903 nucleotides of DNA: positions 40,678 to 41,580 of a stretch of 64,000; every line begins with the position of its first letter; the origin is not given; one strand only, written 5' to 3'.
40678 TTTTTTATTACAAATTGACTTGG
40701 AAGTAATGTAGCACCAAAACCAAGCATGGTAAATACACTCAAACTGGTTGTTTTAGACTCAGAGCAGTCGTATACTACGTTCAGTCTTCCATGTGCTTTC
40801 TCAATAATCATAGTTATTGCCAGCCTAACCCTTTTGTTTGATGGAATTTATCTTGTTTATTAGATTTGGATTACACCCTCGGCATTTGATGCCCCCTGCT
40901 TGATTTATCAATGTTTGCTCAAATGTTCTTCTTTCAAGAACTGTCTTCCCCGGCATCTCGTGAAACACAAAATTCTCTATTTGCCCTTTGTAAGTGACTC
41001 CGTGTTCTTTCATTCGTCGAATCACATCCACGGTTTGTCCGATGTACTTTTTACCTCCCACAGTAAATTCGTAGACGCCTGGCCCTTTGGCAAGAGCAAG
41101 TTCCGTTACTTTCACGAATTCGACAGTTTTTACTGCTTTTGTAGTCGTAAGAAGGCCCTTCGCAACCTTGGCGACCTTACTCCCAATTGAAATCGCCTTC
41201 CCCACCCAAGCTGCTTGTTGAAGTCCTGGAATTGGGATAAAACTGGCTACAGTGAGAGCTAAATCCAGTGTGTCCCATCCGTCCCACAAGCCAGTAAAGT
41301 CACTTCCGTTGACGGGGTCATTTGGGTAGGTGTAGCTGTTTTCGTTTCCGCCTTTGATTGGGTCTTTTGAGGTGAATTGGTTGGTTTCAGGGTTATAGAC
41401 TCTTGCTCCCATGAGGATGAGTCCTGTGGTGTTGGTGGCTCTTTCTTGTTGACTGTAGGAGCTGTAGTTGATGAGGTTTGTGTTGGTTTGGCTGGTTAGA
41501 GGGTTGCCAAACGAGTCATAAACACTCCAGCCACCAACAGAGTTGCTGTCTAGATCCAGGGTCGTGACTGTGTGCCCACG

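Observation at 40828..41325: Toxin tip: variant RHS cleavage motif, hydrophobic pre-toxin linker and a compact GIY-YIG-like nuclease module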

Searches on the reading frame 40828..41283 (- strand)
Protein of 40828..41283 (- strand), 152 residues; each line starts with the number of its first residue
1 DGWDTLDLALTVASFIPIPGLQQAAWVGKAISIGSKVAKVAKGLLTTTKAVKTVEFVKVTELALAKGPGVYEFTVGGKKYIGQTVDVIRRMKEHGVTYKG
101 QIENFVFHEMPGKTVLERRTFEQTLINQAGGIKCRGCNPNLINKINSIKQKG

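Call 6: search_protein_families(library=pfam, proteins=[window:40828-41283:-], max_evalue=1)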
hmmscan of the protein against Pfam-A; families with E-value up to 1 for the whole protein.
window:40828-41283:- (152 aa): 1 family
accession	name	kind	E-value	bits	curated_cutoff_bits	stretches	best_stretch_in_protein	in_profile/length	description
PF01541.30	GIY-YIG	-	0.016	15.9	22.6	1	75-97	11-33/78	GIY-YIG catalytic domain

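Call 7: search_protein_families(library=ncbifam, proteins=[window:40828-41283:-], max_evalue=1)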
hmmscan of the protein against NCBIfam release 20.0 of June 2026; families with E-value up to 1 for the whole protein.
window:40828-41283:- (152 aa): 1 family
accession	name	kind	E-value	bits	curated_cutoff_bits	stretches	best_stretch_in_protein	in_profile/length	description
TIGR01453.1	grpIintron_endo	subfamily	0.034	14.2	56.05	1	69-95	3-31/215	group I intron endonuclease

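Call 8: find_homologous_proteins(query=window:40828-41283:-, max_evalue=0.01)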
Query window:40828-41283:- (152 aa): 2 proteins with E <= 0.01 among 51 candidates.
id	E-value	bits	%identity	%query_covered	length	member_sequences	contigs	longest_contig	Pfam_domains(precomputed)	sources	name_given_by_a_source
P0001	1.0e-87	309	93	100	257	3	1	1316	-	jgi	jgi:RHS repeat-associated protein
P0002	6.4e-63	229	77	90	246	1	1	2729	-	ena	-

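Call 9: search_solved_structures(query=window:40828-41283:-, max_evalue=10, show_alignments=3)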
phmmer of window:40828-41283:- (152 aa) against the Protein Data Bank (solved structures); distinct sequences matched with E-value up to 10: 0.

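Call 18: find_encoding_contigs(protein=P0002, flank=5000)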
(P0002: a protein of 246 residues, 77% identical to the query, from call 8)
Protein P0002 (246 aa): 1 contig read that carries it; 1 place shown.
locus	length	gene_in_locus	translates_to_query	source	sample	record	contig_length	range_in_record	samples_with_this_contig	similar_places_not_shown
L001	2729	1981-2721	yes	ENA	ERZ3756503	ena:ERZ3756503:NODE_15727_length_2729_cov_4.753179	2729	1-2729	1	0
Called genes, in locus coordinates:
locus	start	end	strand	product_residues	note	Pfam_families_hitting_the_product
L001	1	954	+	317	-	?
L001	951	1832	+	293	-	PF01578:Cytochrom_C_asm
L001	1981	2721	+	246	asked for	-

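Call 38: predict_structure(alignment_id=A2)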
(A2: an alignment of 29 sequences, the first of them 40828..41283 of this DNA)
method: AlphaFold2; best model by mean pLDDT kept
length: 152 residues; sequences in the alignment: 29
mean_pLDDT: 65.7   pTM: 0.56
mean pLDDT of the five models: 65.7, 65.4, 62.8, 61.8, 57.5
residues with pLDDT >= 90: 18; 70-90: 56; 50-70: 32; < 50: 46
segments of 3 or more residues with pLDDT < 50: 1-35, 47-50
pLDDT, mean of each block of 10 residues (from residue 1): 37 35 37 48 49 55 71 90 83 80 87 85 91 70 74 42
secondary structure, 60 per line:
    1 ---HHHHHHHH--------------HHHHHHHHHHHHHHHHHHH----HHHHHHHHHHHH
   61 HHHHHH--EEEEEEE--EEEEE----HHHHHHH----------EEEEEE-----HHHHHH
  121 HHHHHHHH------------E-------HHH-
elements in order: H4-11 H26-44 H49-66 E69-75 E78-82 H87-93 E104-109 H115-128

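Call 42: fold_search(model_id=the predicted structure, library=pdb)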
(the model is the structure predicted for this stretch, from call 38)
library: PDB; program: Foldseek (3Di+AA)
matches with E <= 10: 190; with E <= 0.001: 0
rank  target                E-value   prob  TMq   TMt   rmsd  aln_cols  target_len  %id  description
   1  1ln0_B                5.0e-01  0.69  0.35  0.53   4.5        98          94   15  Structure of the Catalytic Domain of Homing Endonuclease I-TevI (released 2002-10-30)
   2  6r26                  8.2e-01  0.14  0.22  0.09   7.0        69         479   14  The photosensory core module (PAS-GAF-PHY) of the bacterial phytochrome Agp1 (AtBphP1) locked in a Pr-like state (released 2020-04-01)
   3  2d0o_C                1.4e+00  0.07  0.19  0.06  15.8       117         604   15  Structure of diol dehydratase-reactivating factor complexed with ADP and Mg2+ (released 2006-02-28)
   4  6j55_F                1.5e+00  0.03  0.14  0.11  11.2        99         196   14  Crystal structure of an iron superoxide dismutate (FeSOD) from a pathogenic Acanthamoeba castellanii (released 2019-07-17)
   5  6pu2_A                1.6e+00  0.06  0.18  0.09  13.5       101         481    9  Dark, Mutant H275T , 100K, PCM Myxobacterial Phytochrome, P2 (released 2019-10-09)
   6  5hsq                  1.7e+00  0.10  0.22  0.09   6.9        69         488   13  The surface engineered photosensory module (PAS-GAF-PHY) of the bacterial phytochrome Agp1 (AtBphP1) in the Pr form, chr (released 2016-08-03)
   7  5i5l                  1.7e+00  0.09  0.21  0.09   7.0        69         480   14  The photosensory module (PAS-GAF-PHY) of the bacterial phytochrome Agp1 (AtBphP1) in the Pr form, chromophore modelled w (released 2016-08-03)
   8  6j55_A                1.7e+00  0.05  0.15  0.12  10.6        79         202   19  Crystal structure of an iron superoxide dismutate (FeSOD) from a pathogenic Acanthamoeba castellanii (released 2019-07-17)
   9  7l5a                  1.8e+00  0.07  0.21  0.09   8.1        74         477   16  Crystal structure of the photosensory module from Xanthomonas campestris bacteriophytochrome XccBphP in the Pfr state (released 2021-12-29)
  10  6ndo_A                1.8e+00  0.04  0.17  0.06   9.0        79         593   20  Crystal structure of the dark-adapted full-length bacteriophytochrome XccBphP mutant L193N from Xanthomonas campestris (released 2019-12-18)
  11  6ndo_B                1.8e+00  0.04  0.14  0.06   8.9        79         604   20  Crystal structure of the dark-adapted full-length bacteriophytochrome XccBphP mutant L193N from Xanthomonas campestris (released 2019-12-18)
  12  8rvx_D                2.0e+00  0.08  0.20  0.09   7.5        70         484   14  Cph1 phytochrome PAS-GAF-PHY Y176H mutant (released 2025-03-12)
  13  6ndp_A                2.0e+00  0.04  0.15  0.06   9.3        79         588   16  Crystal structure of the dark-adapted full-length bacteriophytochrome XccBphP mutant L193Q from Xanthomonas campestris (released 2019-12-18)
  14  6j55_D                2.0e+00  0.03  0.12  0.10  10.3        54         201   22  Crystal structure of an iron superoxide dismutate (FeSOD) from a pathogenic Acanthamoeba castellanii (released 2019-07-17)
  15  6ndp_B                2.4e+00  0.04  0.17  0.06   9.2        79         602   16  Crystal structure of the dark-adapted full-length bacteriophytochrome XccBphP mutant L193Q from Xanthomonas campestris (released 2019-12-18)
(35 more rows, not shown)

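Call 47: find_encoding_contigs(protein=P0001, flank=6000, max_places=3)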
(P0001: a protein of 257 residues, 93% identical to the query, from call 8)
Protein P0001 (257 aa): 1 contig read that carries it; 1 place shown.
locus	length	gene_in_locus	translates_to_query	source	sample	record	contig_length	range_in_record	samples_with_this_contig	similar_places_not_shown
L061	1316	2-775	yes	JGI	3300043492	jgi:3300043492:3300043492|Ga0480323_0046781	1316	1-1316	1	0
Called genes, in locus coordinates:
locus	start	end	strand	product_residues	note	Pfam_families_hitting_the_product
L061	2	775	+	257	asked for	?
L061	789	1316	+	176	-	?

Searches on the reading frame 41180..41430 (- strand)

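Call 40: find_related_loci(query=A3, collection=genome_contigs, flank=5000)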
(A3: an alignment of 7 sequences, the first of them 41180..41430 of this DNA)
Query A3 (83 aa) in genome_contigs; peptide patterns used: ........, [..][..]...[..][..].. (x = any residue, [..] = any of these).
67 stretches matched a pattern; 58 encode a relative of the query (tblastn E <= 1e-3); 58 distinct loci.
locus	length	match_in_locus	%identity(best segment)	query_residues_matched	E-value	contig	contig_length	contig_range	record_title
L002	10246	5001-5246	82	2-83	3e-45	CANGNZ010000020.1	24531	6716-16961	MAG: Microbacteriaceae bacterium isolate Jr-7aug17-225 genome assembly, contig: Jr-7aug17-C3200, whole genome shotgun se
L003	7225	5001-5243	83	2-82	3e-45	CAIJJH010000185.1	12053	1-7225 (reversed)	MAG: uncultured Micrococcales bacterium isolate KR1_bin-0078 genome assembly, contig: bin-0078:185/202, whole genome sho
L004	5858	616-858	78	3-83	6e-41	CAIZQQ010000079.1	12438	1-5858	MAG: uncultured Micrococcales bacterium isolate Loc090721-1m_bin-094 genome assembly, contig: bin-094:079/228, whole gen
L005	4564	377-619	77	3-83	9e-39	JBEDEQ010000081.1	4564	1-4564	MAG: Actinomycetota bacterium isolate NASQAN2014_185_F_bin.7 scaffold_4492, whole genome shotgun sequence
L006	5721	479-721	78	3-83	1e-38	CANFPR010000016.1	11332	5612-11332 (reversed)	MAG: Micrococcales bacterium isolate Jr-14may18-291 genome assembly, contig: Jr-14may18-C9102, whole genome shotgun sequ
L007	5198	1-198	73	1-66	2e-29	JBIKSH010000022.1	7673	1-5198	MAG: Rhodoluna sp. isolate ME2015-06-27_3300042558_group6_bin158 Rohwer_bin197_scaffold_9227_c1, whole genome shotgun se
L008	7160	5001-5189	78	1-64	1e-29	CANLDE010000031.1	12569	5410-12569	MAG: Micrococcales bacterium isolate TH-Jun18-132 genome assembly, contig: TH-Jun18-C11088, whole genome shotgun sequenc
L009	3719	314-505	78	3-66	1e-29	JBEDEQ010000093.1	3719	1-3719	MAG: Actinomycetota bacterium isolate NASQAN2014_185_F_bin.7 scaffold_5714, whole genome shotgun sequence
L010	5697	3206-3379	84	1-61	8e-29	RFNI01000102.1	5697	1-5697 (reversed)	MAG: Actinomycetota bacterium isolate LLD_153 Lanier.contig25695.5697bp, whole genome shotgun sequence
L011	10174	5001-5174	84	1-61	3e-29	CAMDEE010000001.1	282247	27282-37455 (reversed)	MAG: Auritidibacter sp. Marseille-P8566 isolate MiE-14oct19-135 genome assembly, contig: MiE-14oct19-C19, whole genome s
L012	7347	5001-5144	94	1-48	2e-28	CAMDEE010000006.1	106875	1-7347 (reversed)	MAG: Auritidibacter sp. Marseille-P8566 isolate MiE-14oct19-135 genome assembly, contig: MiE-14oct19-C156, whole genome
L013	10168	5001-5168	80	3-61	1e-26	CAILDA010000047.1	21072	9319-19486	MAG: uncultured Micrococcales bacterium isolate Ja2-D4_bin-0388 genome assembly, contig: bin-0388:047/136, whole genome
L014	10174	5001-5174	73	1-59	5e-25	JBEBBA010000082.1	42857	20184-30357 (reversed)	MAG: Actinomycetota bacterium isolate arikareeriver_2019_sw_WHONDRS-S19S_0023_B_bin.47 scaffold_199516, whole genome sho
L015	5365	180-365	73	2-59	9e-25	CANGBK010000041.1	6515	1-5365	MAG: Micrococcales bacterium isolate Jr-28aug17-144 genome assembly, contig: Jr-28aug17-C17057, whole genome shotgun seq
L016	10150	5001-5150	82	2-52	1e-24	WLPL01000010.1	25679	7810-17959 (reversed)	MAG: Actinomycetota bacterium isolate UFOp-RH-23may17-960 RH-23may17-960-c10, whole genome shotgun sequence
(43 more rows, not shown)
